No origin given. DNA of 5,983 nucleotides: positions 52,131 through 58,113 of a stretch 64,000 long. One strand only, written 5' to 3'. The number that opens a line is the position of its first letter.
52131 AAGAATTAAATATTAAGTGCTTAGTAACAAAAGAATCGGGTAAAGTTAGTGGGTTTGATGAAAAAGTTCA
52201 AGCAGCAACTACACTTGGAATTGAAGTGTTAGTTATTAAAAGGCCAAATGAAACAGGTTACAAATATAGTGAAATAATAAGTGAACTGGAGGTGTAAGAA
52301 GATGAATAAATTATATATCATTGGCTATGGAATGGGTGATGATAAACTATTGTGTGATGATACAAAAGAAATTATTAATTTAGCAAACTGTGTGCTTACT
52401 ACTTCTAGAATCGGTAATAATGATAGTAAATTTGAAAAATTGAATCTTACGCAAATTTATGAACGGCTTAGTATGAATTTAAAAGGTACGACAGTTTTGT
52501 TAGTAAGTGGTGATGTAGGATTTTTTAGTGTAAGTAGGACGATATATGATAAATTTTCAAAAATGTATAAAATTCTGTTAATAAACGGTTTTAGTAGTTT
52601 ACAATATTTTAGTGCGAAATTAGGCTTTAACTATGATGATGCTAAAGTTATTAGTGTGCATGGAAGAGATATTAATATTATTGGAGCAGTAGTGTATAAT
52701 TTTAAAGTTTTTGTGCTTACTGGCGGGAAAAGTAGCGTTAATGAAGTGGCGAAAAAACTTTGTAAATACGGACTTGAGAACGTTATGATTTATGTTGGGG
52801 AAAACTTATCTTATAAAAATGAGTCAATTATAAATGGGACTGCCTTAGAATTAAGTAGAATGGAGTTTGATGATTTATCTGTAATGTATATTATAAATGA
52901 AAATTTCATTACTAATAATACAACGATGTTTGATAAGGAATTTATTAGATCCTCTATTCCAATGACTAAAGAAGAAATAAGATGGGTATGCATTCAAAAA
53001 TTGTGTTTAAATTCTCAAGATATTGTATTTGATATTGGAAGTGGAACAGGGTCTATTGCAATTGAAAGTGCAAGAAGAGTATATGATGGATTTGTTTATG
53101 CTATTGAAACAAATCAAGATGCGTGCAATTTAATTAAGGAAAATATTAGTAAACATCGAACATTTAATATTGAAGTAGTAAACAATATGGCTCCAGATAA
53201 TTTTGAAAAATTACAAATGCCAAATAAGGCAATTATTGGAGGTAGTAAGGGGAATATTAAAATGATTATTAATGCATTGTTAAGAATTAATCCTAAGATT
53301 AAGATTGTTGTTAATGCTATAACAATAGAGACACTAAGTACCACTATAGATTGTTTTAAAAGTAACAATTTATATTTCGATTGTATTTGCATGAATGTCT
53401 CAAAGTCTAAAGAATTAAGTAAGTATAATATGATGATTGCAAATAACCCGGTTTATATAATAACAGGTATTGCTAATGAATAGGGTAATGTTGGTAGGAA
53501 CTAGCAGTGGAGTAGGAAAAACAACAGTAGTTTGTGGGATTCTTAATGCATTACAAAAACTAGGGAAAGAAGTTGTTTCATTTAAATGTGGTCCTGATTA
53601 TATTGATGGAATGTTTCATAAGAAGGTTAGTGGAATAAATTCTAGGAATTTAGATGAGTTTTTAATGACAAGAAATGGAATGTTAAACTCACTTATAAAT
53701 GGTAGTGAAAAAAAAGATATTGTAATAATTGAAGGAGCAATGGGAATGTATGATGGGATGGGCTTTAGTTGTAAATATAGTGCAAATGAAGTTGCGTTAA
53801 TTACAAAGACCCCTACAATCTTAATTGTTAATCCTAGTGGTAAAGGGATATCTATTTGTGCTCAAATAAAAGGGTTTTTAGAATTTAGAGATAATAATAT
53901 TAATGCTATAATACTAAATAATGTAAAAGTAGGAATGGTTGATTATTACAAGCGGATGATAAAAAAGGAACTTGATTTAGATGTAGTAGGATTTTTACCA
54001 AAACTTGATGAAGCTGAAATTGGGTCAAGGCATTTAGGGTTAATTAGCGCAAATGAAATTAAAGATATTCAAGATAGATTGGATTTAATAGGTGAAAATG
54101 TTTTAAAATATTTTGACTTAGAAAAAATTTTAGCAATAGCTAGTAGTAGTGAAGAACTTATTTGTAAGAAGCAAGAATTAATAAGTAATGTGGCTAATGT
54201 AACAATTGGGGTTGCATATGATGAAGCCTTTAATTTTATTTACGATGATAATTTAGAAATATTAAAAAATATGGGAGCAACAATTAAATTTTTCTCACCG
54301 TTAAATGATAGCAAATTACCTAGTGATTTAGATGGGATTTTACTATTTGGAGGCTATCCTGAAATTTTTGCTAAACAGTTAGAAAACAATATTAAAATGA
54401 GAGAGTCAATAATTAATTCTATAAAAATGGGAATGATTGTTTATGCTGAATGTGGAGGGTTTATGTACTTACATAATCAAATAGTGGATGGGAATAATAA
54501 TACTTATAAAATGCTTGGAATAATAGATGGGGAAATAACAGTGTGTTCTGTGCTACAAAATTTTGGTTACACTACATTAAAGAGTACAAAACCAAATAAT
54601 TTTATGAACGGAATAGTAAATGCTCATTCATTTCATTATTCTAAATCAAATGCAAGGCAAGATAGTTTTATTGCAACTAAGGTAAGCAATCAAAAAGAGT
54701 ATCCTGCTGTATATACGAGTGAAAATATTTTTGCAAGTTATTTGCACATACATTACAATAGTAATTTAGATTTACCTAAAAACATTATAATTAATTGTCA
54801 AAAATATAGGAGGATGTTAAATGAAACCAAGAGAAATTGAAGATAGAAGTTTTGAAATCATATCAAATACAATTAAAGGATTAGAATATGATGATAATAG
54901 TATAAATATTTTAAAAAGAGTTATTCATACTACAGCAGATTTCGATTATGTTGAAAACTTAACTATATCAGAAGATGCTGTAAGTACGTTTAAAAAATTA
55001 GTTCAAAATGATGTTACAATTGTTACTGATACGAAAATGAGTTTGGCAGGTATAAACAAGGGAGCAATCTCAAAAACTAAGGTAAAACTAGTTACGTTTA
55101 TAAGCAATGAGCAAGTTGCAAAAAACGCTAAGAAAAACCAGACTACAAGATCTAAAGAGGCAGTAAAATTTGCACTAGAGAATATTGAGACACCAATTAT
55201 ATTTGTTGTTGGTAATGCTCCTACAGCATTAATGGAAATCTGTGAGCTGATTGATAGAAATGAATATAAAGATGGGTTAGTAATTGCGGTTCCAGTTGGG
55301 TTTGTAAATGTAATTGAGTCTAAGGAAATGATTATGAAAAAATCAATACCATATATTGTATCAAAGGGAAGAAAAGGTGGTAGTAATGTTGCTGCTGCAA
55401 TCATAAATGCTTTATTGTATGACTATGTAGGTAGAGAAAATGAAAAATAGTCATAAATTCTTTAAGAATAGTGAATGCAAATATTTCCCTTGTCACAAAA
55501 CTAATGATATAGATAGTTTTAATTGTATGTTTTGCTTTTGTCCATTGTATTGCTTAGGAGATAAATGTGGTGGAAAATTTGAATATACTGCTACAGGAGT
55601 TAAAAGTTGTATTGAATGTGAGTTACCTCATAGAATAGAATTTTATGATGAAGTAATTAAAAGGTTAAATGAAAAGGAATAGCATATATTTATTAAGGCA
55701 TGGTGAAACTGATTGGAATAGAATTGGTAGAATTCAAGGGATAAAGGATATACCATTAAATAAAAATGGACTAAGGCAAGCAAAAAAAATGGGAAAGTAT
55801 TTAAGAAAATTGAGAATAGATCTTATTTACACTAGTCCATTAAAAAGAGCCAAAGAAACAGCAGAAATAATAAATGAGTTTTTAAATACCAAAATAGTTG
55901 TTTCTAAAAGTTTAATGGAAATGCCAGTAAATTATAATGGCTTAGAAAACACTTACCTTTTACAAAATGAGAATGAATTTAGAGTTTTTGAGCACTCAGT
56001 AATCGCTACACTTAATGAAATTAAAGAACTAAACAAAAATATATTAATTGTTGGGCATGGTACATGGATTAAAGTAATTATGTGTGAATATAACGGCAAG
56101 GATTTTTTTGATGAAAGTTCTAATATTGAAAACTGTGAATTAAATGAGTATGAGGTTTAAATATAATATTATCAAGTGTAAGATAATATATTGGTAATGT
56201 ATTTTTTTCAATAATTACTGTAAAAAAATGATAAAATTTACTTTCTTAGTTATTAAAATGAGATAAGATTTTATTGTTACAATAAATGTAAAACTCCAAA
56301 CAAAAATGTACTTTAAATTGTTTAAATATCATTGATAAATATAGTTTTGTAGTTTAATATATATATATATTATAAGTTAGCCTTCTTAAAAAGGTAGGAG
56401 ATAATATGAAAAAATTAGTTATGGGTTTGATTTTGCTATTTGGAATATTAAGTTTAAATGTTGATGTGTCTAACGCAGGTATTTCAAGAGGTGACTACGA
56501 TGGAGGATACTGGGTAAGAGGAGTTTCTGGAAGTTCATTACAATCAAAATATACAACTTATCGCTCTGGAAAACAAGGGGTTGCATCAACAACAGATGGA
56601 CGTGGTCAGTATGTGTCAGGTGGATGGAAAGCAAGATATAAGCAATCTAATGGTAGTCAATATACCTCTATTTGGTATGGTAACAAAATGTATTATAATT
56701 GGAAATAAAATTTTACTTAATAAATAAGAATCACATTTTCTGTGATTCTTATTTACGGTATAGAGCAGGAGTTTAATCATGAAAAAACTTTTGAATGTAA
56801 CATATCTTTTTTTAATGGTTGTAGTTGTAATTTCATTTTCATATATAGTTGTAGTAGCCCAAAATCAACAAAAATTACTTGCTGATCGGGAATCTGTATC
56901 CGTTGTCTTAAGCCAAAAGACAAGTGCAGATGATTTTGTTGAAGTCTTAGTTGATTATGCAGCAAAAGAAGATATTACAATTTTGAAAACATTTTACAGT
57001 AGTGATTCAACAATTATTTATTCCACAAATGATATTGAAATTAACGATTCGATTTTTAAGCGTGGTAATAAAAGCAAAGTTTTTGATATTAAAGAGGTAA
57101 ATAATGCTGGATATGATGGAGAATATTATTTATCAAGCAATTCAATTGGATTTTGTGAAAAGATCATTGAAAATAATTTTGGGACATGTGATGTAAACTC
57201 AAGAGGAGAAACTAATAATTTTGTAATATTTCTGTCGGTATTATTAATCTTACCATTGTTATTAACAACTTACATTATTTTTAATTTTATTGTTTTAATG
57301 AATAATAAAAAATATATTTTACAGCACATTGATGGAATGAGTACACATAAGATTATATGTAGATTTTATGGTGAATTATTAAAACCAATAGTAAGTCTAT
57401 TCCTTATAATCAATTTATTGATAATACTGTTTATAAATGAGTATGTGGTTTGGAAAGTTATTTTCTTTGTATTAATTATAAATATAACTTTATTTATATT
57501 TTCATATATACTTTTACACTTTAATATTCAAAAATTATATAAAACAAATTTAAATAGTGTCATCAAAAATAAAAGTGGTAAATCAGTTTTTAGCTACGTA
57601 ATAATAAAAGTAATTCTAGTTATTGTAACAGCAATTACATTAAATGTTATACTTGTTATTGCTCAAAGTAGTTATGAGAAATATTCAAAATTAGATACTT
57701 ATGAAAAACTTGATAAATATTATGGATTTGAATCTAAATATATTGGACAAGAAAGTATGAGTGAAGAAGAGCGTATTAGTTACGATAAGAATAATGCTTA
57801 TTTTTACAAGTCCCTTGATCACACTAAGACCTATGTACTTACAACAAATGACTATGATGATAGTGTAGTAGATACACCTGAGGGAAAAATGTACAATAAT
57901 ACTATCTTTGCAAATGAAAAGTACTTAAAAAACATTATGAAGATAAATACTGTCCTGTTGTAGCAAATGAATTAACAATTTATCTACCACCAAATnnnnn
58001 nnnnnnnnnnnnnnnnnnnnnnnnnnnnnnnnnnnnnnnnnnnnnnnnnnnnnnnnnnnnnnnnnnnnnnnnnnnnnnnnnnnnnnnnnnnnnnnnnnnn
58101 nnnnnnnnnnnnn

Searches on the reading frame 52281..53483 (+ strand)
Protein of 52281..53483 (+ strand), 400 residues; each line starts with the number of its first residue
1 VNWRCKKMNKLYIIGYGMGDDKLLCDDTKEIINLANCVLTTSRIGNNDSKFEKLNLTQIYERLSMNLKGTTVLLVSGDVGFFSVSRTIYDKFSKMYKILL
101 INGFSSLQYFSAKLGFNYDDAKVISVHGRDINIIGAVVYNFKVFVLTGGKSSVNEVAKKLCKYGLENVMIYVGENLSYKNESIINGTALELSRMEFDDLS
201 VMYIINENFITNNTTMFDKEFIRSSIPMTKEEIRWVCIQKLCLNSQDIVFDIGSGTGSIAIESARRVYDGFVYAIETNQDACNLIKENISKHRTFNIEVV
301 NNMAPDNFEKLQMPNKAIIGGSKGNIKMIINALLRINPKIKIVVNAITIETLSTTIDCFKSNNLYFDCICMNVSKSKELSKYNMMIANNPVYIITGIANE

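Call 10: search_protein_families(library=pfam, proteins=[window:52281-53483:+], max_evalue=0.01)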
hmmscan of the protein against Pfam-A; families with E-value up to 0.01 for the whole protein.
window:52281-53483:+ (400 aa): 9 families
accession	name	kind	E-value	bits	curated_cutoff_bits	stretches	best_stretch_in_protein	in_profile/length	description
PF00590.25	TP_methylase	-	1.5e-13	51.6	27.8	1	10-190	1-210/212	Tetrapyrrole (Corrin/Porphyrin) Methylases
PF05175.20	MTS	-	4.3e-07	30.2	23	1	242-309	28-95/170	Methyltransferase small domain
PF03602.21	Cons_hypoth95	-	1.6e-05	25.1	24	1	246-312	42-108/182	Conserved hypothetical protein 95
PF02390.23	Methyltransf_4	-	3.2e-05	23.9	24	1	246-311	2-67/173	Putative methyltransferase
PF13649.12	Methyltransf_25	-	5.6e-05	24.2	27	1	249-304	1-55/97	Methyltransferase domain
PF02475.24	TRM5-TYW2_MTfase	-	8e-05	23.1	28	1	244-324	35-115/164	TRM5/TYW2 methyltransferase domain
PF13847.12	Methyltransf_31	-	0.00032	20.8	27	1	245-300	3-59/145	Methyltransferase domain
PF08123.19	DOT1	-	0.0028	17.7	23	1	237-292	34-89/205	Histone methylation protein DOT1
PF01135.25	PCMT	-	0.003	17.8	20.3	1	236-300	64-129/210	Protein-L-isoaspartate(D-aspartate) O-methyltransferase (PCMT)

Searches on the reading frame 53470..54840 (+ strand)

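Call 10: search_protein_families(library=pfam, proteins=[window:53470-54840:+], max_evalue=0.01)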
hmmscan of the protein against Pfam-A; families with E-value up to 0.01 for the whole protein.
window:53470-54840:+ (456 aa): 3 families
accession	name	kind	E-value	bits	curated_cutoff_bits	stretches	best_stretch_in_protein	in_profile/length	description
PF07685.20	GATase_3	-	1.4e-34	119.9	27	1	245-431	1-193/196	CobB/CobQ-like glutamine amidotransferase domain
PF01656.29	CbiA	-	8.6e-12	45.6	25.4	1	6-188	1-122/125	CobQ/CobB/MinD/ParA nucleotide binding domain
PF13500.12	AAA_26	-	1e-09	39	27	2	79-181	96-193/198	AAA domain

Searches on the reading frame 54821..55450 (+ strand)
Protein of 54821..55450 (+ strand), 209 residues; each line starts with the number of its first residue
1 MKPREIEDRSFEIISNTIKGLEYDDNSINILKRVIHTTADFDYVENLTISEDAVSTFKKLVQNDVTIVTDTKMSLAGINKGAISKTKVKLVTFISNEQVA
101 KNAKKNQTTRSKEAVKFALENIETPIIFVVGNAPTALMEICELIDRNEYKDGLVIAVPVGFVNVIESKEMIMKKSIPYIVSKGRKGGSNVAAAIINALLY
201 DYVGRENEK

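Call 10: search_protein_families(library=pfam, proteins=[window:54821-55450:+], max_evalue=0.01)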
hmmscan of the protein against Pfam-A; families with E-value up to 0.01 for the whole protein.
window:54821-55450:+ (209 aa): 1 family
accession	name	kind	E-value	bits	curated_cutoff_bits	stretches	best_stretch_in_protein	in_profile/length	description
PF02570.20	CbiC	-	1.3e-67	227.7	22.5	1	5-200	1-195/196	Precorrin-8X methylmutase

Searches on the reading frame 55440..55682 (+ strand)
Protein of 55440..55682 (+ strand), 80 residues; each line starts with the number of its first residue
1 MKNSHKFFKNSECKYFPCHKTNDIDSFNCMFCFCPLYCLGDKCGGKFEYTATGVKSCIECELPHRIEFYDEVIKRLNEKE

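Call 10: search_protein_families(library=pfam, proteins=[window:55440-55682:+], max_evalue=0.01)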
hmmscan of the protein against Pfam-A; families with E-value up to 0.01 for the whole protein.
window:55440-55682:+ (80 aa): 1 family
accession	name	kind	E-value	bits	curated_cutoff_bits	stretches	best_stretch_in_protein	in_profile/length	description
PF04071.17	zf-like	-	2.2e-25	88.8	27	1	6-78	3-73/82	Cysteine-rich small domain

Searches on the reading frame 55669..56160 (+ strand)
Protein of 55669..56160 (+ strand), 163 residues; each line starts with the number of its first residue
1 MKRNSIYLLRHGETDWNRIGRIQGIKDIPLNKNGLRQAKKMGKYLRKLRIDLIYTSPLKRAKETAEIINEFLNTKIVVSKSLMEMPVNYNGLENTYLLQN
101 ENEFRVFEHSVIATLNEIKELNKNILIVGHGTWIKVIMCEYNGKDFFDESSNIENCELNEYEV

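Call 10: search_protein_families(library=pfam, proteins=[window:55669-56160:+], max_evalue=0.01)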
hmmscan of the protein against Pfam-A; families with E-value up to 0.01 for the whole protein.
window:55669-56160:+ (163 aa): 1 family
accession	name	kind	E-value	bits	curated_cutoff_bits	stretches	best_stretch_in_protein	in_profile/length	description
PF00300.27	His_Phos_1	-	5.2e-36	124.6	21.7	2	6-91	1-87/194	Histidine phosphatase superfamily (branch 1)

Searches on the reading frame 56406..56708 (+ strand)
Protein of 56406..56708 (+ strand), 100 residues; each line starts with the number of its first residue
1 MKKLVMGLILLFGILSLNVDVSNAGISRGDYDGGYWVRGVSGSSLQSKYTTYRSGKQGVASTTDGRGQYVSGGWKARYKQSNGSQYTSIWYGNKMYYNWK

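Call 9: search_protein_families(library=pfam, proteins=[window:56406-56708:+], max_evalue=0.01)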
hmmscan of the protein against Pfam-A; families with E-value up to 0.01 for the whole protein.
window:56406-56708:+ (100 aa): 0 families

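Call 13: find_encoding_contigs(protein=window:56406-56708:+, flank=10000, max_places=10)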
Protein window:56406-56708:+ (100 aa): 1 contig read that carries it; 1 place shown.
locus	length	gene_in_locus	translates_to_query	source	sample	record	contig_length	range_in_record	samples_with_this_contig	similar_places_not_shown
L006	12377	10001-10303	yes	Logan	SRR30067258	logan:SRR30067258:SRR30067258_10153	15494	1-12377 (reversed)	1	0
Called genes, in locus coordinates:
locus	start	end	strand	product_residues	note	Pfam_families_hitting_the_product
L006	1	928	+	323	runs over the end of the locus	PF03186:CobD_Cbib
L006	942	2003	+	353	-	PF01888:CbiD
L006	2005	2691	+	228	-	PF00590:TP_methylase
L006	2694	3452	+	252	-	PF00590:TP_methylase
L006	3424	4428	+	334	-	PF11760:CbiG_N, PF01890:CbiG_C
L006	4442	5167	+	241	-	PF00590:TP_methylase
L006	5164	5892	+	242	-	PF02571:CbiJ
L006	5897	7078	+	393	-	PF00590:TP_methylase, PF03602:Cons_hypoth95 (faint), PF05175:MTS (faint)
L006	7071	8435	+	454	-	PF01656:CbiA, PF13500:AAA_26 (faint), PF07685:GATase_3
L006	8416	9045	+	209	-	PF02570:CbiC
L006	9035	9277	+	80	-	PF04071:zf-like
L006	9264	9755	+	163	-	PF00300:His_Phos_1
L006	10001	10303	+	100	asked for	-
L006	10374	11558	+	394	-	-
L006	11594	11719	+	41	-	-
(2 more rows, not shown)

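Call 19: find_homologous_proteins(query=window:56406-56708:+, max_evalue=0.001)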
Query window:56406-56708:+ (100 aa): 2 proteins with E <= 0.001 among 3 candidates.
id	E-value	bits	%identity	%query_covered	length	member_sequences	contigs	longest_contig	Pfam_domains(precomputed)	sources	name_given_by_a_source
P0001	2.4e-58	213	100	100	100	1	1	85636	-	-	-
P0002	1.7e-27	114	71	87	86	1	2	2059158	-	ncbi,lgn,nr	ncbi:hypothetical protein RZE82_08670 [Mollicutes bacterium LVI A0039]|nr:hypothetical protein RZE82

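Call 20: find_encoding_contigs(protein=P0002, flank=10000, max_places=10)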
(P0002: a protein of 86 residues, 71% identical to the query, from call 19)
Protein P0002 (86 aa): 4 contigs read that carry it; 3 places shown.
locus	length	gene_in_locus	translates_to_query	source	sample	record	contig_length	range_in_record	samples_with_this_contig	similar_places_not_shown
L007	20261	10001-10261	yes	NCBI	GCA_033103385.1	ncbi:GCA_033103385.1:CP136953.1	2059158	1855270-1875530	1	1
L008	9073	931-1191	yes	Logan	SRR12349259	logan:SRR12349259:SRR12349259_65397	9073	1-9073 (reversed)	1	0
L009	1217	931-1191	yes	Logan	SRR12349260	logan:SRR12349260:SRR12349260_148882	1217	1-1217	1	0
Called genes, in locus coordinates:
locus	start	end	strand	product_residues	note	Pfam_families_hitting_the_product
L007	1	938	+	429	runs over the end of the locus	PF01409:tRNA-synt_2d (faint), PF13393:tRNA-synt_His, PF00587:tRNA-synt_2b, PF03129:HGTP_anticodon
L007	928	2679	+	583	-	PF01336:tRNA_anti-codon, PF00152:tRNA-synt_2, PF02938:GAD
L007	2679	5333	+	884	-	PF00133:tRNA-synt_1, PF01406:tRNA-synt_1e (faint), PF09334:tRNA-synt_1g, PF13603:tRNA-synt_1_2 (faint), PF09334:tRNA-synt_1g, PF00133:tRNA-synt_1, PF08264:Anticodon_1, PF10458:Val_tRNA-synt_C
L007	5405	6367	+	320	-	-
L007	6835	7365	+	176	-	-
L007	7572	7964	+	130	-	PF00293:NUDIX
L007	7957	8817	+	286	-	PF00892:EamA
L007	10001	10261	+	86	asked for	-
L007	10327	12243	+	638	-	-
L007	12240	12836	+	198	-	PF02463:SMC_N (faint), PF00005:ABC_tran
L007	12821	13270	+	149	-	PF10502:Peptidase_S26, PF00717:Peptidase_S24 (weak)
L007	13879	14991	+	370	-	PF08279:HTH_11 (weak), PF13412:HTH_24 (weak)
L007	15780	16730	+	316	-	-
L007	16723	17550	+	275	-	-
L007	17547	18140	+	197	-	PF00005:ABC_tran, PF13304:AAA_21 (weak)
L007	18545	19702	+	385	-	PF07690:MFS_1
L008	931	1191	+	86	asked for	-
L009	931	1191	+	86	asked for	-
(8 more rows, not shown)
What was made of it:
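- In the LVI A0039 relative, an HTH protein gene follows the island (call 20).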

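Call 40: search_protein_families(library=ncbifam, proteins=[window:56406-56708:+], max_evalue=1)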
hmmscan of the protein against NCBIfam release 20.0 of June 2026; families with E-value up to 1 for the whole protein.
window:56406-56708:+ (100 aa): 0 families

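Call 77: search_solved_structures(query=window:56406-56708:+, max_evalue=10)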
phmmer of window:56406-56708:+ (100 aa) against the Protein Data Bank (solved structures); distinct sequences matched with E-value up to 10: 1.
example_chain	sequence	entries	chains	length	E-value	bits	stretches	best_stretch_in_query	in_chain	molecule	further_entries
6d0t_A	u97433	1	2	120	2.3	11.8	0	67-87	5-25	BB1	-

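Call 83: predict_structure(protein=window:56406-56708:+)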
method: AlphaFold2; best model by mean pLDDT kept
length: 100 residues; sequences in the alignment: 1
mean_pLDDT: 53.0   pTM: 0.32
mean pLDDT of the five models: 53.0, 50.3, 49.9, 47.9, 41.6
residues with pLDDT >= 90: 0; 70-90: 11; 50-70: 45; < 50: 44
segments of 3 or more residues with pLDDT < 50: 21-23, 25-65
pLDDT, mean of each block of 10 residues (from residue 1): 70 59 44 40 35 37 48 64 65 67
secondary structure, 60 per line:
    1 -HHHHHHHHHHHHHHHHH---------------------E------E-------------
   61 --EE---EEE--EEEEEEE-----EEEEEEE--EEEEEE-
elements in order: H2-18 E68-70 E73-79 E85-91 E94-99

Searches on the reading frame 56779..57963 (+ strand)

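Call 9: search_protein_families(library=pfam, proteins=[window:56779-57963:+], max_evalue=0.01)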
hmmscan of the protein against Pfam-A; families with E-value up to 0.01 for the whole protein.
window:56779-57963:+ (394 aa): 0 families

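Call 40: search_protein_families(library=ncbifam, proteins=[window:56779-57963:+], max_evalue=1)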
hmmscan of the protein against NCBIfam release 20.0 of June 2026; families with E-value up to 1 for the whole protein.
window:56779-57963:+ (394 aa): 1 family
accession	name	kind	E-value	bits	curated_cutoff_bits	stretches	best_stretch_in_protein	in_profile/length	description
NF008040.0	PRK10772.1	equivalog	0.97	9.5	96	0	10-45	28-61/109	cell division protein FtsL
